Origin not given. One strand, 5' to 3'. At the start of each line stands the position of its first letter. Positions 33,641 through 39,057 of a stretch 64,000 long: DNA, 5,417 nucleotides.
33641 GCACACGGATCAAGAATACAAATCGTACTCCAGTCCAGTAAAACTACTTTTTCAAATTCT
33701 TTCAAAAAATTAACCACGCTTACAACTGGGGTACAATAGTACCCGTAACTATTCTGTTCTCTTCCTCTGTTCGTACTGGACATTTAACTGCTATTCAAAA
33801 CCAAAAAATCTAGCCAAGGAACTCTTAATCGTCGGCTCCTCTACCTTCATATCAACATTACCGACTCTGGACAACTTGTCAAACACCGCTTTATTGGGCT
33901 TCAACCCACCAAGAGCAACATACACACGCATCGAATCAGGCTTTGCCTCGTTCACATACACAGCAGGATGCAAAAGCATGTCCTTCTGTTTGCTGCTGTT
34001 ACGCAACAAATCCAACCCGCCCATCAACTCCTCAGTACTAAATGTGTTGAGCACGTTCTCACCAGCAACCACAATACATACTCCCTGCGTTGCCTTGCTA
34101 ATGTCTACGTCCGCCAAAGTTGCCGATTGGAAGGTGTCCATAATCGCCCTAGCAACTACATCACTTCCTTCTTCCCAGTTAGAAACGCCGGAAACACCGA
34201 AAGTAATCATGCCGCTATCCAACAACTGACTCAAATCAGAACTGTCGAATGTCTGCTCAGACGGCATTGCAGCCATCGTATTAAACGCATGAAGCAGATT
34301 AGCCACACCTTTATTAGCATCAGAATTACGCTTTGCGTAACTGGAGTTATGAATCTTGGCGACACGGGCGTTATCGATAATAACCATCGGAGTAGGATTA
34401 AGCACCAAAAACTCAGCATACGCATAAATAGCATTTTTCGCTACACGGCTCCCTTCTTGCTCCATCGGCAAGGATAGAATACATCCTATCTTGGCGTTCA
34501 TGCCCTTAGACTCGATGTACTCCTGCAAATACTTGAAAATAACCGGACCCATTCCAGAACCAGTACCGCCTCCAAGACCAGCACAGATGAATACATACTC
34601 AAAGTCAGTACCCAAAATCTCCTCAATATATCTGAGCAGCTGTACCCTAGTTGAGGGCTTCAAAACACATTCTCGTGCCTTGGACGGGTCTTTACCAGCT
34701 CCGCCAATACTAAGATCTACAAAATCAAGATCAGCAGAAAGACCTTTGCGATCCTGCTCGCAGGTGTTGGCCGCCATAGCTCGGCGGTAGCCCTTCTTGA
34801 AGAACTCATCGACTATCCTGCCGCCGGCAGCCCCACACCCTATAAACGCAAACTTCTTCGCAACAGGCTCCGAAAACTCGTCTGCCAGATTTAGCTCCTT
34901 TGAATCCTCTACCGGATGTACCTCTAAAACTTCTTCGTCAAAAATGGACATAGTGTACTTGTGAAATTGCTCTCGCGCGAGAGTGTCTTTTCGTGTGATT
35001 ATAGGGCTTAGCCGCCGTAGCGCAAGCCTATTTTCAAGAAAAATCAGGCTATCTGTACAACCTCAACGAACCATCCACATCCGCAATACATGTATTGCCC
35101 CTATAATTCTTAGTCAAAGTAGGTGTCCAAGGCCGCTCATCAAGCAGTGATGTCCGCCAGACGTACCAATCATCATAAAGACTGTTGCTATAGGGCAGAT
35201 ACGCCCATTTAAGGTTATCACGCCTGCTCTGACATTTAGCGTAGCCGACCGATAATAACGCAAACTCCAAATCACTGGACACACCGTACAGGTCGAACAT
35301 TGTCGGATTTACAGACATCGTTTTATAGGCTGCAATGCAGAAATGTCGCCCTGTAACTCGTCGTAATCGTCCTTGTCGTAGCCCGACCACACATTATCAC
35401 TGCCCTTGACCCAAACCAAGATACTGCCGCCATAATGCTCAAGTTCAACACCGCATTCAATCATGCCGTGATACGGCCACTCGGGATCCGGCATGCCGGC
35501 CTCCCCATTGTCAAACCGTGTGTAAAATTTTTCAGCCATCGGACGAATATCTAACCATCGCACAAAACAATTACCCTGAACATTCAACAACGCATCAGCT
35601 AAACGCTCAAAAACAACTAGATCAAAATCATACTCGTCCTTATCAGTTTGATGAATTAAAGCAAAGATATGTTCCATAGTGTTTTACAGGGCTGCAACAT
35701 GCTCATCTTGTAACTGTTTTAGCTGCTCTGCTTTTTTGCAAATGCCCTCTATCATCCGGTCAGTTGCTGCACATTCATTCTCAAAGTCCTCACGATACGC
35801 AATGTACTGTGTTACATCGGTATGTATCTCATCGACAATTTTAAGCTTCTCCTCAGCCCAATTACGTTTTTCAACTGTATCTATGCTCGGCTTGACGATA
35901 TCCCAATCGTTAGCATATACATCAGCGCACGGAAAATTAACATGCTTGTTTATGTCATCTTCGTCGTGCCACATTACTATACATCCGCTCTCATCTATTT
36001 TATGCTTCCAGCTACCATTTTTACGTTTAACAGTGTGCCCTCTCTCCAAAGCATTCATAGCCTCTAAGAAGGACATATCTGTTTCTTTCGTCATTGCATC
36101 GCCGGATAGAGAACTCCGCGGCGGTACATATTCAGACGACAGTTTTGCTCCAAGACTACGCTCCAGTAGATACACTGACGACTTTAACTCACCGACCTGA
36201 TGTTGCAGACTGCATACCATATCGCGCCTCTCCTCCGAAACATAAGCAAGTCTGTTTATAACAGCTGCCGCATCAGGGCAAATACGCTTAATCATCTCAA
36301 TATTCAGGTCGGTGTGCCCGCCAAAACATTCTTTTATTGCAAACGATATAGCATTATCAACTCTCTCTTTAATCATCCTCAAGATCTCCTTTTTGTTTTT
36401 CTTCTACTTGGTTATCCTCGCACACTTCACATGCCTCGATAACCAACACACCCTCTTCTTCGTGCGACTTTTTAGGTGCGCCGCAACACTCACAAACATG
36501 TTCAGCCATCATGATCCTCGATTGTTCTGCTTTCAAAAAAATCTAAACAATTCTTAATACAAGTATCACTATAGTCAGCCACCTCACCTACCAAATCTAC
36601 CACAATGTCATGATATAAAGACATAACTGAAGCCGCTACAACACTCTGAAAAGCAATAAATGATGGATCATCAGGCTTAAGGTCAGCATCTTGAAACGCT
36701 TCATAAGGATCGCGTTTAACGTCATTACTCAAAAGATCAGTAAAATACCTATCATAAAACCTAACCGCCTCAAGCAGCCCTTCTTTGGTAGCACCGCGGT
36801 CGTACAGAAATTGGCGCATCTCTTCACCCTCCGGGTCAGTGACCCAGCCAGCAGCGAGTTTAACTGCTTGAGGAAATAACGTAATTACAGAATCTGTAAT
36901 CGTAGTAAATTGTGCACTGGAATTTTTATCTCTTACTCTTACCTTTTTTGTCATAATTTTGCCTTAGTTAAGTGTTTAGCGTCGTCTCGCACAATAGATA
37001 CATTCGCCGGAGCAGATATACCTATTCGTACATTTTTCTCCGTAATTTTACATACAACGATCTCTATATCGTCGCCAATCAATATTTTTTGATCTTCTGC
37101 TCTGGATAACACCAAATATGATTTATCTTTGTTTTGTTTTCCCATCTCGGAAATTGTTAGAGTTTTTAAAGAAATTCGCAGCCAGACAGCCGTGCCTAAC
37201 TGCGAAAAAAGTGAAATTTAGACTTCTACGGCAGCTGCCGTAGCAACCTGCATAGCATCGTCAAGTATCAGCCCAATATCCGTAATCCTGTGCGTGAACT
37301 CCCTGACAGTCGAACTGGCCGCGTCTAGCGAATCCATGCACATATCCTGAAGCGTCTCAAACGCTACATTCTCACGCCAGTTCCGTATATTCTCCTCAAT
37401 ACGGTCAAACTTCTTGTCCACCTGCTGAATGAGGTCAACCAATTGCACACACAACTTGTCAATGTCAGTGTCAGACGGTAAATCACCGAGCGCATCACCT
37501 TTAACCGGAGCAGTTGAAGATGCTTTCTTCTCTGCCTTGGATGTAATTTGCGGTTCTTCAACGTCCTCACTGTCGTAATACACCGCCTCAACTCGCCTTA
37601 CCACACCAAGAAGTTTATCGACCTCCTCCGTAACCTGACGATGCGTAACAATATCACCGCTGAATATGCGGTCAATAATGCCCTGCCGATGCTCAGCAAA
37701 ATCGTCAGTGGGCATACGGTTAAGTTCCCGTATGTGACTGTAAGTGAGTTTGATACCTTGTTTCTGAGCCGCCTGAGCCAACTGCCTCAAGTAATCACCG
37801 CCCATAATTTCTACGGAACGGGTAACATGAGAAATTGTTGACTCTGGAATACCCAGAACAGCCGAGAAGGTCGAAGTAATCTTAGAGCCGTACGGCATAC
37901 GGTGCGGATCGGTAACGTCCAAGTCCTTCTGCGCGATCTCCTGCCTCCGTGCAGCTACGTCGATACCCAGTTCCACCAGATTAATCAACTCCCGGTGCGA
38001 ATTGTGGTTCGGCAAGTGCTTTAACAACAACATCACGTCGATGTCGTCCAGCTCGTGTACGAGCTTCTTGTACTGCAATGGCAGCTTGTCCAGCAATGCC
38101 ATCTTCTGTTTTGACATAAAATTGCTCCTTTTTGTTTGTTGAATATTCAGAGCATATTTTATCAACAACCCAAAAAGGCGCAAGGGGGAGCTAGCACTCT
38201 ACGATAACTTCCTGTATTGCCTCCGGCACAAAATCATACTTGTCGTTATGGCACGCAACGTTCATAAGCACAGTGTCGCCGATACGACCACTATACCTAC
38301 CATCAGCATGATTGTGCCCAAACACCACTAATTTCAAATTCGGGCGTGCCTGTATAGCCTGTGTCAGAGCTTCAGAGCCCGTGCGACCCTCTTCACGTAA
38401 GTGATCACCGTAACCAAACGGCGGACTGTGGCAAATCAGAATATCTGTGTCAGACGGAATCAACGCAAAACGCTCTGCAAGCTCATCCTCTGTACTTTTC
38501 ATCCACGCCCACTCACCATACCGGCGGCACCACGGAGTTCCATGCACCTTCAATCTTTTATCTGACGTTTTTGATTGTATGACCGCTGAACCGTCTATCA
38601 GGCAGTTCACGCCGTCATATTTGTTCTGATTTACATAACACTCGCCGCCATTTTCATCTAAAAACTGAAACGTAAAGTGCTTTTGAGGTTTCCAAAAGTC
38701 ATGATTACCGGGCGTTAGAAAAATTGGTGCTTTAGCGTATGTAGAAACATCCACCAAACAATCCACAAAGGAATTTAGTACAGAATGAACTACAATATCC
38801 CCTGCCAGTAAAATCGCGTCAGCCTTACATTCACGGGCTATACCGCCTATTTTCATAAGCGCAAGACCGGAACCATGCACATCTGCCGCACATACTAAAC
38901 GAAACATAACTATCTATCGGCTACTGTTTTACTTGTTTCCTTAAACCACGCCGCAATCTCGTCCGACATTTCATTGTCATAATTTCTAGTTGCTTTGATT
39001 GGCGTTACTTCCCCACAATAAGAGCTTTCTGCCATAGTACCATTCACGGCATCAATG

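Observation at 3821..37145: Phage-encoded CsrA with a matching set of GGA-hairpin leaders: a candidate viral post-transcriptional regulon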

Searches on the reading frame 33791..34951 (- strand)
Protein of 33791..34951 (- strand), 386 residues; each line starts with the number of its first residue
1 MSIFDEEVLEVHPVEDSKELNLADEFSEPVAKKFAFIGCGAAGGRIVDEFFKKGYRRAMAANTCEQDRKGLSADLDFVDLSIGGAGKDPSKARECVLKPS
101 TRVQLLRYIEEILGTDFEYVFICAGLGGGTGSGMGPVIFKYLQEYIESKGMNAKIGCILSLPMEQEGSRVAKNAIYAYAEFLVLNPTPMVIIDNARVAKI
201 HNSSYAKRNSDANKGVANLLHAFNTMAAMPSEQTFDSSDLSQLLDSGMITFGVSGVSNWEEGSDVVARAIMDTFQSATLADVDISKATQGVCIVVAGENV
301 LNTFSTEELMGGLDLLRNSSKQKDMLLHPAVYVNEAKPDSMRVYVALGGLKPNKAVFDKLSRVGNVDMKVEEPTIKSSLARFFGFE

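Call 33: search_protein_families(library=phrogs, proteins=[window:33791-34951:-], max_evalue=0.001)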
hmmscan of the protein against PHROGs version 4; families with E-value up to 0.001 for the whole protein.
window:33791-34951:- (386 aa): 1 family
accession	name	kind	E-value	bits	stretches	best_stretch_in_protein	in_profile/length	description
phrog_17961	-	unknown function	7.8e-07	29.8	1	33-245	4-206/358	-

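Call 82: search_protein_families(library=pfam, proteins=[window:33791-34951:-], max_evalue=0.1)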
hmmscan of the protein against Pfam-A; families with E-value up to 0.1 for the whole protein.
window:33791-34951:- (386 aa): 4 families
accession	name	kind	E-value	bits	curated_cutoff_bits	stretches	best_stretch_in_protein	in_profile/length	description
PF00091.31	Tubulin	-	7.9e-13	49.5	33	1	36-200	4-188/190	Tubulin/FtsZ family, GTPase domain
PF13809.12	Tubulin_2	-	3.9e-07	30.1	27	1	119-180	163-230/356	Tubulin like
PF22453.1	TubZ-like_C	-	0.0088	16.5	26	1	223-309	2-97/144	Tubulin/FtsZ-like protein TubZ-like, C-terminal domain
PF06866.16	DUF1256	-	0.082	12.8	27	0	105-145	17-54/164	Protein of unknown function (DUF1256)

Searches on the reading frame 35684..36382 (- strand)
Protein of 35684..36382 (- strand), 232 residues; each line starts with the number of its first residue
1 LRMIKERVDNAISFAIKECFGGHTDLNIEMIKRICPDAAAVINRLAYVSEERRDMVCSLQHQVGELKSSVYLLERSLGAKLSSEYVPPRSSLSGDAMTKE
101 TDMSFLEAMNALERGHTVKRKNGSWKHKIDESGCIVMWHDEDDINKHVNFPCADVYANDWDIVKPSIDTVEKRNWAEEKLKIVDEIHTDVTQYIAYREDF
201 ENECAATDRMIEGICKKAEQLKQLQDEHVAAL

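Call 33: search_protein_families(library=phrogs, proteins=[window:35684-36382:-], max_evalue=0.001)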
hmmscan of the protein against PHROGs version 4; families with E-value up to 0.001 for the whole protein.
window:35684-36382:- (232 aa): 0 families

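Call 82: search_protein_families(library=pfam, proteins=[window:35684-36382:-], max_evalue=0.1)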
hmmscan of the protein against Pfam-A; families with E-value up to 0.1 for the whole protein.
window:35684-36382:- (232 aa): 4 families
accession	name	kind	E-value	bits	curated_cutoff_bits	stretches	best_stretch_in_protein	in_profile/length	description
PF11195.14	Tad2-like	-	0.037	15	25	0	103-163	1-73/73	Thoeris anti-defense 2-like domain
PF22179.2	RickCE_cat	-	0.056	14.2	27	0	4-46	19-62/102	RickCE-like, catalytic domain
PF19065.6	P8_CR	-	0.093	13.1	26.9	0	181-206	80-105/124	Minor capsid protein P8 central region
PF20798.2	NleE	-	0.097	12.7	27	0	32-81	130-181/199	Cysteine methyltransferase effector NleE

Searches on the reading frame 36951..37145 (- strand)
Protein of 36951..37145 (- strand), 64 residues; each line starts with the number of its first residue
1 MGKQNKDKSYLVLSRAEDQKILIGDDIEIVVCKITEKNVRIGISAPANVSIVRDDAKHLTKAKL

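Call 10: search_protein_families(library=pfam, proteins=[window:36951-37145:-], max_evalue=0.01)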
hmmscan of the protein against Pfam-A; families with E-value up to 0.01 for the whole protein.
window:36951-37145:- (64 aa): 1 family
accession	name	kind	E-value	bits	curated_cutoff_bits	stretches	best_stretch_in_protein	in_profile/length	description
PF02599.21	CsrA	-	6.5e-18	64.9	27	1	11-55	2-46/53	Global regulator protein family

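Call 12: search_dna_similar(query=window:36951-37145:-, collection=phages, mode=protein, max_rows=25, max_evalue=0.001)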
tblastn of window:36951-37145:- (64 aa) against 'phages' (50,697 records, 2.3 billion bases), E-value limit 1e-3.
Records with a match: 22; places in all: 22; records where one place covers at least 80% of the query: 0.
Best place of each record, by identity: <60% 22.
By first word of the organism name: Vibrio 19; Acinetobacter 2; Salmonella 1.
By host as written in the record: - 18; Vibrio crassostreae 2; Vibrio tasmaniensis 1; Homo sapiens 1.
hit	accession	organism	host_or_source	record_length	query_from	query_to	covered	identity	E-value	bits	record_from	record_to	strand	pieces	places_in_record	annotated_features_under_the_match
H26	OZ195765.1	Vibrio phage D65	Seawater and oysters mix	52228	9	55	73%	38.3%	9e-4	40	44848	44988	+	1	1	CsrA-like regulator | hypothetical protein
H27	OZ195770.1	Vibrio phage D59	Seawater and oysters mix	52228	9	55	73%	38.3%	9e-4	40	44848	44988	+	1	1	CsrA-like regulator | hypothetical protein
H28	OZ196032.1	Vibrio phage D173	Seawater and oysters mix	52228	9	55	73%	38.3%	9e-4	40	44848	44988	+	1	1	CsrA-like regulator | hypothetical protein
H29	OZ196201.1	Vibrio phage D68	Seawater and oysters mix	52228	9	55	73%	38.3%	9e-4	40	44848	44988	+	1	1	CsrA-like regulator | hypothetical protein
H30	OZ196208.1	Vibrio phage D57 g1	Seawater and oysters mix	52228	9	55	73%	38.3%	9e-4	40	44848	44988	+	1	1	CsrA-like regulator | hypothetical protein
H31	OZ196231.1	Vibrio phage D195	Seawater and oysters mix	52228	9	55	73%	38.3%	9e-4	40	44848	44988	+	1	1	CsrA-like regulator | hypothetical protein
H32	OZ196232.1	Vibrio phage D198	Seawater and oysters mix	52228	9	55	73%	38.3%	9e-4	40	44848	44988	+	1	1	CsrA-like regulator | hypothetical protein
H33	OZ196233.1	Vibrio phage D193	Seawater and oysters mix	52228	9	55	73%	38.3%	9e-4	40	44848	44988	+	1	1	CsrA-like regulator | hypothetical protein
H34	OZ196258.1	Vibrio phage D190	Seawater and oysters mix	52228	9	55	73%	38.3%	9e-4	40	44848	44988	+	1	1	CsrA-like regulator | hypothetical protein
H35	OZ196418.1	Vibrio phage D150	Seawater and oysters mix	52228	9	55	73%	38.3%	9e-4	40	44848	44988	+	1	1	CsrA-like regulator | hypothetical protein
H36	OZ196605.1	Vibrio phage D199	Seawater and oysters mix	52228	9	55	73%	38.3%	9e-4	40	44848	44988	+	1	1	CsrA-like regulator | hypothetical protein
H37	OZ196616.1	Vibrio phage D194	Seawater and oysters mix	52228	9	55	73%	38.3%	9e-4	40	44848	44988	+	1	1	CsrA-like regulator | hypothetical protein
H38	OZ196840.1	Vibrio phage 219E44-1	Seawater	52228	9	55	73%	38.3%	9e-4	40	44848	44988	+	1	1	CsrA-like regulator | hypothetical protein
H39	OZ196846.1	Vibrio phage 219E41-3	Seawater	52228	9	55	73%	38.3%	9e-4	40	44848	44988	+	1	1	CsrA-like regulator | hypothetical protein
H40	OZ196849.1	Vibrio phage 252P2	Seawater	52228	9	55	73%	38.3%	9e-4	40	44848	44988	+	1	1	CsrA-like regulator | hypothetical protein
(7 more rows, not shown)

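Call 19: find_homologous_proteins(query=window:36951-37145:-)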
Query window:36951-37145:- (64 aa): 67 proteins with E <= 0.001 among 95 candidates.
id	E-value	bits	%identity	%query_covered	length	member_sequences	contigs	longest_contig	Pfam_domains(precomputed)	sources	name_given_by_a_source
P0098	6.2e-28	112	90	98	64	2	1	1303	PF02599.22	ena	-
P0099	1.8e-7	48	64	70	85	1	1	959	PF02599.22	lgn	-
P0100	3.4e-7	47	59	72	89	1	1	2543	PF02599.22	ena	-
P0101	4.3e-7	47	53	86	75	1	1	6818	PF02599.22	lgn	-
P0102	7.2e-7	46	53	83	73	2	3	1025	PF02599.22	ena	-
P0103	8.9e-7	46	47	86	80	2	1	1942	PF02599.22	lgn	-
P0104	9.6e-7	46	53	83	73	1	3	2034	PF02599.22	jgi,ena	-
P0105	1.1e-6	46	61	72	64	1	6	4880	PF02599.22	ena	-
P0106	1.2e-6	46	47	86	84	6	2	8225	PF02599.22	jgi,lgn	jgi:carbon storage regulator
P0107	1.5e-6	45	51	86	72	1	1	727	PF02599.22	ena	-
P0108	1.6e-6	45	49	86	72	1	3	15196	PF02599.22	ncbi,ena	-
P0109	1.8e-6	45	64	69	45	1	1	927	PF02599.22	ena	-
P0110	1.8e-6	45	57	72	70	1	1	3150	PF02599.22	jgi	-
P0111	2.2e-6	45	47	86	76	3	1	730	PF02599.22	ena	-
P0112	3.5e-6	44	59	69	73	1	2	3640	PF02599.22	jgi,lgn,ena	-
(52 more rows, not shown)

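Call 61: search_solved_structures(query=window:36951-37145:-, show_alignments=4, max_evalue=0.01)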
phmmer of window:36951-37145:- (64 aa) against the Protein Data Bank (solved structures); distinct sequences matched with E-value up to 0.01: 11.
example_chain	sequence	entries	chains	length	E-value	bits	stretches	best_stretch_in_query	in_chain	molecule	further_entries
2jpp_A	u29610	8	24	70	1.9e-06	30.8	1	11-57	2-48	Translational repressor | Carbon storage regulator homolog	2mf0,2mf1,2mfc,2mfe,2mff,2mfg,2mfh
5z38_F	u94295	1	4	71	2.1e-06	30.7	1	8-57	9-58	wild type CsrA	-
2bti_A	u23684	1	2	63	2.9e-06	30.3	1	9-57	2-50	CARBON STORAGE REGULATOR HOMOLOG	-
1vpz_A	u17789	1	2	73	5.5e-06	29.4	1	10-56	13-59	Carbon storage regulator homolog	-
5dmb_D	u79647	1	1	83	6e-06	29.3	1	11-55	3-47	Carbon storage regulator homolog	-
7yr6_E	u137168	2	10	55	6e-06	29.3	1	11-56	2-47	Translational regulator CsrA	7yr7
1y00_A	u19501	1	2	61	7.5e-06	29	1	11-57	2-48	Carbon storage regulator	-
5z38_E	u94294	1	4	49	1.6e-05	28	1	9-52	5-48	Truncated-CsrA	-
1t3o_A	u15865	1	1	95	7.6e-05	25.8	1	8-55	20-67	Carbon storage regulator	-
4k59_A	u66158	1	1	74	0.0025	21.1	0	26-60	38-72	RNA BINDING PROTEIN RsmF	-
4kji_A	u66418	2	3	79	0.0026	21.1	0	25-59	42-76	RsmN, a RNA-binding protein of Regulator of Secondary Metabolism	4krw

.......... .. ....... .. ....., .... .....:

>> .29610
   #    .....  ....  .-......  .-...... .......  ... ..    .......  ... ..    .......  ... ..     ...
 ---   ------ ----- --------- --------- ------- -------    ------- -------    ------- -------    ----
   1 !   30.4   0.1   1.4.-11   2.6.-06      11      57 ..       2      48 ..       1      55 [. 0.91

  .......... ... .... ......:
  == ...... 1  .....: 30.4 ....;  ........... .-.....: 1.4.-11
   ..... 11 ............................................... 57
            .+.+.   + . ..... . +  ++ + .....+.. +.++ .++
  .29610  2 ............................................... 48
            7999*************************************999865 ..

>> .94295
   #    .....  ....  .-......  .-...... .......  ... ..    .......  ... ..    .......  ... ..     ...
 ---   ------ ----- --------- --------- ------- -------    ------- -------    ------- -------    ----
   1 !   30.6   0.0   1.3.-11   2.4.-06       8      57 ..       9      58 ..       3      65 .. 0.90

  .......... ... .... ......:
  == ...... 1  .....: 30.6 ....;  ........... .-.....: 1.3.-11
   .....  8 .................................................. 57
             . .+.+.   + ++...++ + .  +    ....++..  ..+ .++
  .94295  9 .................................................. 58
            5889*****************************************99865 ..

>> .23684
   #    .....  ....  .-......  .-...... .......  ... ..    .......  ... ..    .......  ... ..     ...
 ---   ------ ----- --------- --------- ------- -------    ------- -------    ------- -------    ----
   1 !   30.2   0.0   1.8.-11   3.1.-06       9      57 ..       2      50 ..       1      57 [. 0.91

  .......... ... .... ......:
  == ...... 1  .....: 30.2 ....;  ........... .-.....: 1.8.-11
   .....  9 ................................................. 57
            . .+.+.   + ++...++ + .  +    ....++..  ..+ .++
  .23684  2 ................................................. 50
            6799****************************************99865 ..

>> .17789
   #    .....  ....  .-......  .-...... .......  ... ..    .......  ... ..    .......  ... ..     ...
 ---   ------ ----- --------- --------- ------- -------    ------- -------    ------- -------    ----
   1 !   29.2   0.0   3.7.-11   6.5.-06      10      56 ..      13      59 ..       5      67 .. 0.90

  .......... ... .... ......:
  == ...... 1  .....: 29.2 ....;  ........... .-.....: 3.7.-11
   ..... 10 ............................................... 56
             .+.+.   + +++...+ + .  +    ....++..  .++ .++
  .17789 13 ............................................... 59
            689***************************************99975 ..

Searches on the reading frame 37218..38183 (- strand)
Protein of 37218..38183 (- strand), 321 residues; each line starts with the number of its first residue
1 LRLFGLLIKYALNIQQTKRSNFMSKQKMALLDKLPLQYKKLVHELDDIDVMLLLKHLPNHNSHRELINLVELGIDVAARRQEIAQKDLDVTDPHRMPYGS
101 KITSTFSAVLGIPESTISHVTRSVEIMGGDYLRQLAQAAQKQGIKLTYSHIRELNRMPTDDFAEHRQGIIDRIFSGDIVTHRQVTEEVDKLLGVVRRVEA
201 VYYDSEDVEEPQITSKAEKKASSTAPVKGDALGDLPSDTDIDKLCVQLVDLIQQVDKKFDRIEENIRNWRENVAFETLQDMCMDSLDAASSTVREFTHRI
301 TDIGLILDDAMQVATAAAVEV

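Call 33: search_protein_families(library=phrogs, proteins=[window:37218-38183:-], max_evalue=0.001)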
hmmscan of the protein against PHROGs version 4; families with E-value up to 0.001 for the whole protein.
window:37218-38183:- (321 aa): 0 families

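Call 82: search_protein_families(library=pfam, proteins=[window:37218-38183:-], max_evalue=0.1)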
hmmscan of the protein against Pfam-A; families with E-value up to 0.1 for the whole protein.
window:37218-38183:- (321 aa): 4 families
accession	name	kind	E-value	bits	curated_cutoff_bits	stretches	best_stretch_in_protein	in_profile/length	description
PF14703.12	PHM7_cyt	-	0.0016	19.1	27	1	164-278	17-122/174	Cytosolic domain of 10TM putative phosphate transporter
PF11959.13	DUF3473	-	0.0049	17.3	29.6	1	102-154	23-84/130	Domain of unknown function (DUF3473)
PF05531.17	NPV_P10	-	0.021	15.7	29.8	1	247-308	8-66/75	Nucleopolyhedrovirus P10 protein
PF23965.1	DUF7293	-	0.027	15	27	1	254-286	8-40/54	Family of unknown function (DUF7293)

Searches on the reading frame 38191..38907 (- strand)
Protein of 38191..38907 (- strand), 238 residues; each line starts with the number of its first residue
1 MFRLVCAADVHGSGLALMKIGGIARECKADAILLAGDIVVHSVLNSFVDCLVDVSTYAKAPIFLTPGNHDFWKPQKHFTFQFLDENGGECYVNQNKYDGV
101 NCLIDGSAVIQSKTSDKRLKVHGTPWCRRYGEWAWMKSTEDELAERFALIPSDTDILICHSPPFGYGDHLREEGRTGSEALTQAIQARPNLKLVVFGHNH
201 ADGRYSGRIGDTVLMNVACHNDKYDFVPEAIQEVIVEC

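Call 33: search_protein_families(library=phrogs, proteins=[window:38191-38907:-], max_evalue=0.001)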
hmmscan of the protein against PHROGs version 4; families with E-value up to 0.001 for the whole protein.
window:38191-38907:- (238 aa): 2 families
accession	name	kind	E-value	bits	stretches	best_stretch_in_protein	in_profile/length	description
phrog_1649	-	other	1.8e-15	57.4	1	3-222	37-273/308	metallo-phosphoesterase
phrog_547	-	other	0.00044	20.4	0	28-78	72-116/245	phosphoesterase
